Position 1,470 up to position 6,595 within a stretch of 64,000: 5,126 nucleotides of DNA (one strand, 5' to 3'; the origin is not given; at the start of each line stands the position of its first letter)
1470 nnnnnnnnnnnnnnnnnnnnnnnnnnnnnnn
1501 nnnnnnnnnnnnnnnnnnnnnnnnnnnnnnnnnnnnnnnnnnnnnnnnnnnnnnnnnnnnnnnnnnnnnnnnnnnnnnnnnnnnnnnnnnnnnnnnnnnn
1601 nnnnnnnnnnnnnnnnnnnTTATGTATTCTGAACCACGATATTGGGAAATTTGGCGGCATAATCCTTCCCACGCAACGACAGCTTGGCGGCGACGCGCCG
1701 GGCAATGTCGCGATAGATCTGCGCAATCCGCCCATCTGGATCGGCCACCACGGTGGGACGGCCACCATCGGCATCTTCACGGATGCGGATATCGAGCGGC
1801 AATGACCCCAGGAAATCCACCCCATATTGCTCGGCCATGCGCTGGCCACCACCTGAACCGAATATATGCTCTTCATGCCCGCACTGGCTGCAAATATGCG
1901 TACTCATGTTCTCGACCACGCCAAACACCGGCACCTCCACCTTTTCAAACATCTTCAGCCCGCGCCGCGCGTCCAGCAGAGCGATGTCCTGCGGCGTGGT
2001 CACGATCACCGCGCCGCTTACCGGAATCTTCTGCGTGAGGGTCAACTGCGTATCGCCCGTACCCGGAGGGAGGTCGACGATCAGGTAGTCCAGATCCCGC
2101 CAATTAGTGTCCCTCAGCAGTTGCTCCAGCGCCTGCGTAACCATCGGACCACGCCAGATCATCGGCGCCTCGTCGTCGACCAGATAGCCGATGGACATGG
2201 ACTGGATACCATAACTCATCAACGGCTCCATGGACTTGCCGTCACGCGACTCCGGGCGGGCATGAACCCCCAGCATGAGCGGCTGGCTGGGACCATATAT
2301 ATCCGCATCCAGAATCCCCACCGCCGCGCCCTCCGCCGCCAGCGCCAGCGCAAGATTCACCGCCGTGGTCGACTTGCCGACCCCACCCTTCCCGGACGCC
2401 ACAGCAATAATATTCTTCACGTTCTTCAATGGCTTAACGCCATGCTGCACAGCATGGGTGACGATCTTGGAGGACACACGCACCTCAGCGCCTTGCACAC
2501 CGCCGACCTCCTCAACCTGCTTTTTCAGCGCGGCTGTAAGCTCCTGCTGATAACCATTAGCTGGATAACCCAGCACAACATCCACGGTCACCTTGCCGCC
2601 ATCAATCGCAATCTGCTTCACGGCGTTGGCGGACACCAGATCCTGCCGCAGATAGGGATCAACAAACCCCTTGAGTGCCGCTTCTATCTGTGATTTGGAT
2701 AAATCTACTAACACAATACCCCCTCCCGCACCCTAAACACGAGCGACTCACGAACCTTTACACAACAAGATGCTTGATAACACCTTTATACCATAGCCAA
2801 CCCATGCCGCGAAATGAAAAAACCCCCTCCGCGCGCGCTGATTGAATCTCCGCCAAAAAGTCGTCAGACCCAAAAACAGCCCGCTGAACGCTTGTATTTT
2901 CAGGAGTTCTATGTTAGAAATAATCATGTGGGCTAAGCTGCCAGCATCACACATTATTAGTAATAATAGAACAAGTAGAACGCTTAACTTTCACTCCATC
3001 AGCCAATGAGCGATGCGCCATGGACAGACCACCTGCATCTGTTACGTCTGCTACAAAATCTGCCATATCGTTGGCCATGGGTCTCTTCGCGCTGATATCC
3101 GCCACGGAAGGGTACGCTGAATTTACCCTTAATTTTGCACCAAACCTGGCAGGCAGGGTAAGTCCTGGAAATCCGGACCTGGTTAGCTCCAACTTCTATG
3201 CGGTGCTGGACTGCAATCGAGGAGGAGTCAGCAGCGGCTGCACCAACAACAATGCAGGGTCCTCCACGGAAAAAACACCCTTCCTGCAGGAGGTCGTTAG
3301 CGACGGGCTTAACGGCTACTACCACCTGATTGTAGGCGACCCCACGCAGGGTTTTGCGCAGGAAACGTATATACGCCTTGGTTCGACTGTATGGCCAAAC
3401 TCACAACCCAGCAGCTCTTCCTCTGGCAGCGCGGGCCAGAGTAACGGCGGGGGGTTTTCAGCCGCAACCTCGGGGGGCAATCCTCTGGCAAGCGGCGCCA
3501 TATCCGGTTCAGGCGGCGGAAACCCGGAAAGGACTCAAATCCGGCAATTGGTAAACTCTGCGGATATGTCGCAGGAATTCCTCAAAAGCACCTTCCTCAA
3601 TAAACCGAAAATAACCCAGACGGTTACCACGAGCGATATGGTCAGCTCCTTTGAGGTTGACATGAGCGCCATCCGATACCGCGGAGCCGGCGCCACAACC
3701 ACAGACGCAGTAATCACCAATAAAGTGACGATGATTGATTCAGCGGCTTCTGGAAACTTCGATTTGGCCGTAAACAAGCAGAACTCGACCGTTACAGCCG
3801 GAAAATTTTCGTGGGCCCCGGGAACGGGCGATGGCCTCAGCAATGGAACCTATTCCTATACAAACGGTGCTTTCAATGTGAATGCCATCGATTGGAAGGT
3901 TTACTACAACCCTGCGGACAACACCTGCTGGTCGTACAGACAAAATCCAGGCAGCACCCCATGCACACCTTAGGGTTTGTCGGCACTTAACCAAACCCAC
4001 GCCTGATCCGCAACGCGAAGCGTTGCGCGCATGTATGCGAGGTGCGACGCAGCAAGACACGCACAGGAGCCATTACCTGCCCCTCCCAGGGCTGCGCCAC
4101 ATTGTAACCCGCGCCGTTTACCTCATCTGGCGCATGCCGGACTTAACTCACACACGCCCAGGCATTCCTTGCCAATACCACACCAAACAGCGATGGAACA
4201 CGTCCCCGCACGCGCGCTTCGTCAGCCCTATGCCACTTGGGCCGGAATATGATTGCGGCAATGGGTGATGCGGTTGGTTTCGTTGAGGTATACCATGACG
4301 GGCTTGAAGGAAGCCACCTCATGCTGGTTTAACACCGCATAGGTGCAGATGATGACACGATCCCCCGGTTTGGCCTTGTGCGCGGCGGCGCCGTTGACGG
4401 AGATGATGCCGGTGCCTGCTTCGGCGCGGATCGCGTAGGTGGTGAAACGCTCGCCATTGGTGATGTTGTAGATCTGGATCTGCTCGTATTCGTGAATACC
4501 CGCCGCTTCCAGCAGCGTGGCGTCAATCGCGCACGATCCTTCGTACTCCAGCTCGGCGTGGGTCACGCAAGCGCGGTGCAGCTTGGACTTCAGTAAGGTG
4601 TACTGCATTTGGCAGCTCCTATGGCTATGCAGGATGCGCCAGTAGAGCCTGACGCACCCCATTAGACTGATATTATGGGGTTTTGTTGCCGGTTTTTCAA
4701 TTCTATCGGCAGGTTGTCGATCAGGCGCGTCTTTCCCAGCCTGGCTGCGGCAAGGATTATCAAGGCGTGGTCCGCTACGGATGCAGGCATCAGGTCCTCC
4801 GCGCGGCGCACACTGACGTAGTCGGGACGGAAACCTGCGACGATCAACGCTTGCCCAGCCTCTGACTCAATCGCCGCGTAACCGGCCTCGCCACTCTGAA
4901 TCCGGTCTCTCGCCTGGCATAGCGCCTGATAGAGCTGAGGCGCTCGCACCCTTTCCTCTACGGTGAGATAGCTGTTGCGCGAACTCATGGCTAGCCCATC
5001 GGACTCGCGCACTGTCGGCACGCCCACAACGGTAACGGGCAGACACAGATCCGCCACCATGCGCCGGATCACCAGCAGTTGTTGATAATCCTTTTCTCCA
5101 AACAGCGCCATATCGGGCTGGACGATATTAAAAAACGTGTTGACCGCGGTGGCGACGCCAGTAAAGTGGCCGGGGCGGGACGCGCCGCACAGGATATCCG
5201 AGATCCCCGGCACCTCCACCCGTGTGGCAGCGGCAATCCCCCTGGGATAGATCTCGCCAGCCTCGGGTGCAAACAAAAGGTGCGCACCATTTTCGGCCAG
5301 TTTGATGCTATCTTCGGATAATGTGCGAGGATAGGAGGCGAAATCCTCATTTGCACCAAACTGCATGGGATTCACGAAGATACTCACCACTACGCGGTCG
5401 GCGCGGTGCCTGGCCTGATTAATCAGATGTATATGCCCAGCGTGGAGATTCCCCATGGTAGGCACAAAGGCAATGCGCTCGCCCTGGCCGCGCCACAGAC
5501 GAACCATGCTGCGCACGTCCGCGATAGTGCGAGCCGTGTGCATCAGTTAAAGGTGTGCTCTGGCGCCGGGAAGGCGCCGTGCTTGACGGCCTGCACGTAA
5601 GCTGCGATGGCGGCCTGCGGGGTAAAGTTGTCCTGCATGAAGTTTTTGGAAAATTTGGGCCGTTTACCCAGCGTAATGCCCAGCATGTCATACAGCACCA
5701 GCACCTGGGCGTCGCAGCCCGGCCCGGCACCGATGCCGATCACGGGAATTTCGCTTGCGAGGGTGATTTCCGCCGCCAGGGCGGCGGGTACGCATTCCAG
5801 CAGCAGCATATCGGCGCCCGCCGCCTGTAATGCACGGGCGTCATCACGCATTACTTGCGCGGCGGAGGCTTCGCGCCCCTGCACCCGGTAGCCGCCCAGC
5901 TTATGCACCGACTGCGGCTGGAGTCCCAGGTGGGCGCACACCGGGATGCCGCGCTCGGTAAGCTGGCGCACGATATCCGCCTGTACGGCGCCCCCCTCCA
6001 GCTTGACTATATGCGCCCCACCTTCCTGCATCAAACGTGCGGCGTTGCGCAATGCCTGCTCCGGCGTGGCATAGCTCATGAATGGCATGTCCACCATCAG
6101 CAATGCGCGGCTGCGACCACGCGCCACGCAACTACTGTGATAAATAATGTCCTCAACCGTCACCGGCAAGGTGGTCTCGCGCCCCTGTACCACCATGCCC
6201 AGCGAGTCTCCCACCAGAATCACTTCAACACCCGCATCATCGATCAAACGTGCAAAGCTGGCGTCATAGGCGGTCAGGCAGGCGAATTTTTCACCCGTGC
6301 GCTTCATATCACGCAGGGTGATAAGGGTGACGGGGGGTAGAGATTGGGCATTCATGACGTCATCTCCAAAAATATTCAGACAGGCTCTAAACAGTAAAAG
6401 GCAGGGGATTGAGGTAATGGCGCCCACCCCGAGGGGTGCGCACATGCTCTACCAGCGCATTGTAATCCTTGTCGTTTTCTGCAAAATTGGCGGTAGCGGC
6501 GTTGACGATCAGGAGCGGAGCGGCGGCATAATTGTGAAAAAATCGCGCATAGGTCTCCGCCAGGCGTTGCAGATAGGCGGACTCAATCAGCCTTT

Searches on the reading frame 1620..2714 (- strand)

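Call 78: search_protein_families(library=pfam, proteins=[window:1620-2714:-], max_evalue=1e-8)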
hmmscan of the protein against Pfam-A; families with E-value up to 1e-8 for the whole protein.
window:1620-2714:- (364 aa): 5 families
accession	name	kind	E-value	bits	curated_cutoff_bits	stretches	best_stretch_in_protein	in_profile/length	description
PF10609.15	ParA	-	4e-105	351.1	27.1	1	98-341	1-245/246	NUBPL iron-transfer P-loop NTPase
PF01883.24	FeS_assembly_P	-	3.2e-15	56.6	23.5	1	7-78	1-71/73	Iron-sulfur cluster assembly protein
PF01656.29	CbiA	-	1e-12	48.6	25.4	1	103-315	1-119/125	CobQ/CobB/MinD/ParA nucleotide binding domain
PF13614.12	AAA_31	-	1.1e-10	42.1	27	1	101-139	2-40/177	AAA domain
PF09140.17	MipZ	-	5.3e-09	36.2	20.7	1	102-222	2-113/262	ATPase MipZ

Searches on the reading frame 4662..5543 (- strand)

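Call 78: search_protein_families(library=pfam, proteins=[window:4662-5543:-], max_evalue=1e-8)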
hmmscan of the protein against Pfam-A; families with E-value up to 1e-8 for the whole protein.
window:4662-5543:- (293 aa): 1 family
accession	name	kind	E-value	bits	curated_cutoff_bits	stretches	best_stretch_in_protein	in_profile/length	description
PF02569.21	Pantoate_ligase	-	3.4e-104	348.2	20.7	1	3-278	2-267/268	Pantoate-beta-alanine ligase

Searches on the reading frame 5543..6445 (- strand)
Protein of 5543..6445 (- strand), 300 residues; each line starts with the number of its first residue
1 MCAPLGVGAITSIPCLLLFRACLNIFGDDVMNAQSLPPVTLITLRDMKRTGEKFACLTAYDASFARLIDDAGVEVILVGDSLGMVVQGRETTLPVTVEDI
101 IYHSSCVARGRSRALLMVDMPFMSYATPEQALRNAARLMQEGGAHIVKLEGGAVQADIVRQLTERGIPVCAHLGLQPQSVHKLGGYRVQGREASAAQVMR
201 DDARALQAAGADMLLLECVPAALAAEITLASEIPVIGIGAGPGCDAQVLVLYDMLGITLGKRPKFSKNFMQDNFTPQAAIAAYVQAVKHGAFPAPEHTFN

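Call 78: search_protein_families(library=pfam, proteins=[window:5543-6445:-], max_evalue=1e-8)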
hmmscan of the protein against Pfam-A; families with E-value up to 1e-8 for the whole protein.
window:5543-6445:- (300 aa): 1 family
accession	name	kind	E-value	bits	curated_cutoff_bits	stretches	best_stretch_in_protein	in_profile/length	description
PF02548.21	Pantoate_transf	-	2.3e-109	365.2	28.7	1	39-294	2-258/259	Ketopantoate hydroxymethyltransferase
